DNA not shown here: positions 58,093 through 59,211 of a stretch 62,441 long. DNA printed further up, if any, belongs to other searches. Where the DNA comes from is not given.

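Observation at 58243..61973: Sigma-28-driven stator operon motA-motB carries a coupled receiver/HD-GYP-like protein and a His-less kinase-like ATPase; every catalytic signature looks degenerate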

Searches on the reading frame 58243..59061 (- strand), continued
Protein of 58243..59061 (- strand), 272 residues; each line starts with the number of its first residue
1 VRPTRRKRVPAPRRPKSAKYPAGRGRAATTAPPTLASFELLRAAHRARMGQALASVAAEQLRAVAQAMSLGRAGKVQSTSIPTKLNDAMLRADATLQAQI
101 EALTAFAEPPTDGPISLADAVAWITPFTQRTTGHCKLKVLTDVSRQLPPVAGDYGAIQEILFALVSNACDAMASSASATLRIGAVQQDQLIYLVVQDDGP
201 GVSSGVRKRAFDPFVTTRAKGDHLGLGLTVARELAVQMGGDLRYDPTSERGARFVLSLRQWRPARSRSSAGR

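Call 62: find_encoding_contigs(protein=P0004, flank=8000, max_places=2)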
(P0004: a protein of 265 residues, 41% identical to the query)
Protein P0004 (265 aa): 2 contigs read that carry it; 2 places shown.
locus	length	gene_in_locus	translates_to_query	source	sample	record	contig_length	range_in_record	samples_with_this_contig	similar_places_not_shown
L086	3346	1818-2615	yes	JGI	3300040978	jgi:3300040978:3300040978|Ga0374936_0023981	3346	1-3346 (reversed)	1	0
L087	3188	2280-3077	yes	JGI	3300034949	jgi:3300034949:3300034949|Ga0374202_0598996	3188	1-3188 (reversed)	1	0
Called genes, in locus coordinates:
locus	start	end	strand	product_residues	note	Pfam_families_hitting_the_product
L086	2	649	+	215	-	?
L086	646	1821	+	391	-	PF13487:HD_5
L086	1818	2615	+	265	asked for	PF02518:HATPase_c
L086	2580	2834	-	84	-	PF02599:CsrA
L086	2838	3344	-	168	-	?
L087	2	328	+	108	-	?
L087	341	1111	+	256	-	PF13677:MotB_plug, PF00691:OmpA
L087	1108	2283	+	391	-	PF13487:HD_5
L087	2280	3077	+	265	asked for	PF02518:HATPase_c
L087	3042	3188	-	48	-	?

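Call 78: search_solved_structures(query=A5, max_evalue=0.001, show_alignments=5)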
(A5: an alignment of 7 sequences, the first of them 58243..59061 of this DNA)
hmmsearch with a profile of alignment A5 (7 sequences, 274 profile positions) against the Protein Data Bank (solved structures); distinct sequences matched with E-value up to 0.001: 59.
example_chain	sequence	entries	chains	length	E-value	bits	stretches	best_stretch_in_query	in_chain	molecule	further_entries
9jfj_A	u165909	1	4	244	3.7e-21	79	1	55-262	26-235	Sensor histidine kinase ZraS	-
5idm_A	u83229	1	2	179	2.4e-19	73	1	119-268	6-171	Cell cycle histidine kinase CckA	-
9p6i_A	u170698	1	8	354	5e-19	72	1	100-268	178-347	histidine kinase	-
9qq6_A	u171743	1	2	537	1.6e-18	70.4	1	112-261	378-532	histidine kinase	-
5idj_A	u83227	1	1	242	2.7e-18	69.6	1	118-264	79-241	Histidine kinase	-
4gcz_A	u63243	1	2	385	2.3e-17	66.5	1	48-262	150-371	Blue-light photoreceptor, Sensor protein fixL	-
3a0t_A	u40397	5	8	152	3.1e-17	66.1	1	120-262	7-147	Sensor protein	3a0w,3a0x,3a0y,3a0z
8a3u_A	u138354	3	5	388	3.2e-17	66.1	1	46-262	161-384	Putative Sensory box protein,Sensor protein FixL | Putative Sensory box protein,Putative Sensory box protein,Sensor protein FixL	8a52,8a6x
8a7f_A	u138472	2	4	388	3.2e-17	66.1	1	46-262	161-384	Putative Sensory box protein,Sensor protein FixL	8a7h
3a0r_A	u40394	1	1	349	2e-16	63.5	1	119-262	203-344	Sensor protein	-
1r62_A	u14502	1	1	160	7.7e-16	61.6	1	121-247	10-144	Nitrogen regulation protein NR(II)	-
6qrj_A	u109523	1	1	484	1.4e-15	60.7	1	106-266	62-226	Hybrid kinase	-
1id0_A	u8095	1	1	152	2.8e-15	59.7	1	125-265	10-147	PHOQ HISTIDINE KINASE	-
9qjg_A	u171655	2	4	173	3.3e-15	59.5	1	118-265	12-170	histidine kinase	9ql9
3cgy_A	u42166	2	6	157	7.2e-15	58.4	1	124-262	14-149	Virulence sensor histidine kinase phoQ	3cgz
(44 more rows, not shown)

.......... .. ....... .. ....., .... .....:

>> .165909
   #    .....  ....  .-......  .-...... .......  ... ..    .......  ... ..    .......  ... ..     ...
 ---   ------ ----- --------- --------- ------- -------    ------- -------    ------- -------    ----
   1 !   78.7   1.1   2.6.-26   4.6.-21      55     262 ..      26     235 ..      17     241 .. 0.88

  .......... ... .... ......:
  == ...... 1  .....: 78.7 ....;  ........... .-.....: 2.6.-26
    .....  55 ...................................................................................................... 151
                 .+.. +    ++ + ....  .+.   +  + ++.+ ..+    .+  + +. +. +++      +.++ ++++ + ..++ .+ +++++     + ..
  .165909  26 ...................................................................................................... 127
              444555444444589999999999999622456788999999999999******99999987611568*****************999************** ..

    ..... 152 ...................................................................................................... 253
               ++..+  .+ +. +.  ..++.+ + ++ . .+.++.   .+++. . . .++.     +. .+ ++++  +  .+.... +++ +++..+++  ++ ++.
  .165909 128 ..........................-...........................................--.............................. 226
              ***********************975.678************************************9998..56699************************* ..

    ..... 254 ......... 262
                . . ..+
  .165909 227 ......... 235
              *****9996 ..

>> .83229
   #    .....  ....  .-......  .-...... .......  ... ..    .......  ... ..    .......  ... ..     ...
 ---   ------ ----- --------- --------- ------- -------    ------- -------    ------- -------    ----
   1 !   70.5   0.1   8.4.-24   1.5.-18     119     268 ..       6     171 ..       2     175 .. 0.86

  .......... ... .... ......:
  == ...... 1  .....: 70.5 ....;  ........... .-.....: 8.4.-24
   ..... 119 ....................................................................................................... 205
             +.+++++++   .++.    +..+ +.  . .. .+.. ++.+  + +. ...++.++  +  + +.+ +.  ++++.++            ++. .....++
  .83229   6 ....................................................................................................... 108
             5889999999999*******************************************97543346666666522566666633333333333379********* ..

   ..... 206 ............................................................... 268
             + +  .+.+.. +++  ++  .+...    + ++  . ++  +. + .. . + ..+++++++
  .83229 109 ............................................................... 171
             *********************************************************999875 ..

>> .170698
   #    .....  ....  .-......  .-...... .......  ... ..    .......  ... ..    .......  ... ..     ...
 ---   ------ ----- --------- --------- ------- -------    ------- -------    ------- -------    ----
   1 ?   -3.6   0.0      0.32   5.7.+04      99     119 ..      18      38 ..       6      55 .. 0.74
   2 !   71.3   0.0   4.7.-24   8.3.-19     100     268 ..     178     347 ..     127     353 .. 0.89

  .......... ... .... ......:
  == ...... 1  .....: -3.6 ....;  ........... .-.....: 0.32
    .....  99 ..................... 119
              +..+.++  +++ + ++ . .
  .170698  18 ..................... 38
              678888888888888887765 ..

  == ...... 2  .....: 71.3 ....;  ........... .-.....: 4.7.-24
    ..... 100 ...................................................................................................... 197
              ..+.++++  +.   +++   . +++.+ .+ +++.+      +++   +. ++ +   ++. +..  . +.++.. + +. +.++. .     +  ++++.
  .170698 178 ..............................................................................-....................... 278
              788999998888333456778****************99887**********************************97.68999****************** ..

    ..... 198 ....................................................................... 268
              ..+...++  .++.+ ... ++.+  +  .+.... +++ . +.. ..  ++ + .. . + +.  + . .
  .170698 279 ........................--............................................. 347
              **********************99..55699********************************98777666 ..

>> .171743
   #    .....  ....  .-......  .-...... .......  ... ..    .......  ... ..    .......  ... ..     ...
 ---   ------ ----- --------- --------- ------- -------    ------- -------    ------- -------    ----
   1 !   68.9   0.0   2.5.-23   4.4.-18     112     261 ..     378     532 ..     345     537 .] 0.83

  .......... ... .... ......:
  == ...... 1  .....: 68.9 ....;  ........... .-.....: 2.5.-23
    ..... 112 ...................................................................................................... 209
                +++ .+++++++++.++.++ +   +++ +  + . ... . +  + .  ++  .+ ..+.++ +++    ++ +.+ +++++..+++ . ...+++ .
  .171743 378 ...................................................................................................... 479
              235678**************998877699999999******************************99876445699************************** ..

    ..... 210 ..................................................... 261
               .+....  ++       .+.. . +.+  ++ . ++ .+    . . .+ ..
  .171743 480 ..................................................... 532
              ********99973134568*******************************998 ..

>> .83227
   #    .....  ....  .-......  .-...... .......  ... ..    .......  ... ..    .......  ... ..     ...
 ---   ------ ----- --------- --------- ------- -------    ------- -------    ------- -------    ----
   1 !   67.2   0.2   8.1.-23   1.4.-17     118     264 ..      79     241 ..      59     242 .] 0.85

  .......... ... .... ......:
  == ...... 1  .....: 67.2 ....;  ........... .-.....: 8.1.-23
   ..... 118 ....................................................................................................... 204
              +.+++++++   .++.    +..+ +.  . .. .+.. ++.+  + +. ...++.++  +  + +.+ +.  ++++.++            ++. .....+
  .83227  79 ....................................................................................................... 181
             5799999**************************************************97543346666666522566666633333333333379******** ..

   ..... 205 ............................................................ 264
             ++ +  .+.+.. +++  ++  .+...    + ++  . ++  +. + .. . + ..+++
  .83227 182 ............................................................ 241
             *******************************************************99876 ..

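Call 82: search_protein_representatives(alignment_id=A5)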
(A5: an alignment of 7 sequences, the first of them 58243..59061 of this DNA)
Query: 7 sequences, 274 profile positions. Proteins with E-value up to 0.001 (for the whole library): 1329053; up to 1e-10: 347556; up to 1e-30: 291. The best 150 are listed.
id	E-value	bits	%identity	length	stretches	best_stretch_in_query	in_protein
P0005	6.4e-117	406.2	-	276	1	1-272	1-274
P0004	1.1e-113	395.6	-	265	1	2-273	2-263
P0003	1.5e-110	385.3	-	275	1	5-268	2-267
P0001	6.8e-95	334.0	-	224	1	53-274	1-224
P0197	3.8e-71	256.1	-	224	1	53-270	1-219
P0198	3.1e-60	220.3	-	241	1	43-267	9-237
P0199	3.7e-56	207.0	-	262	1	36-270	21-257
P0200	6.0e-52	193.1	-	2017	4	104-262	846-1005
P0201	6.3e-47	176.7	-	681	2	10-263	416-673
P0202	5.2e-45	170.4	-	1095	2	12-261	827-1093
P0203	2.6e-43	164.8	-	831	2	78-265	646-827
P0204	2.8e-43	164.7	-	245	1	40-268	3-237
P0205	5.9e-43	163.7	-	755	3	113-263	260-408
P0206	3.5e-42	161.1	-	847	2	51-261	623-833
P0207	8.8e-42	159.8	-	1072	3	73-262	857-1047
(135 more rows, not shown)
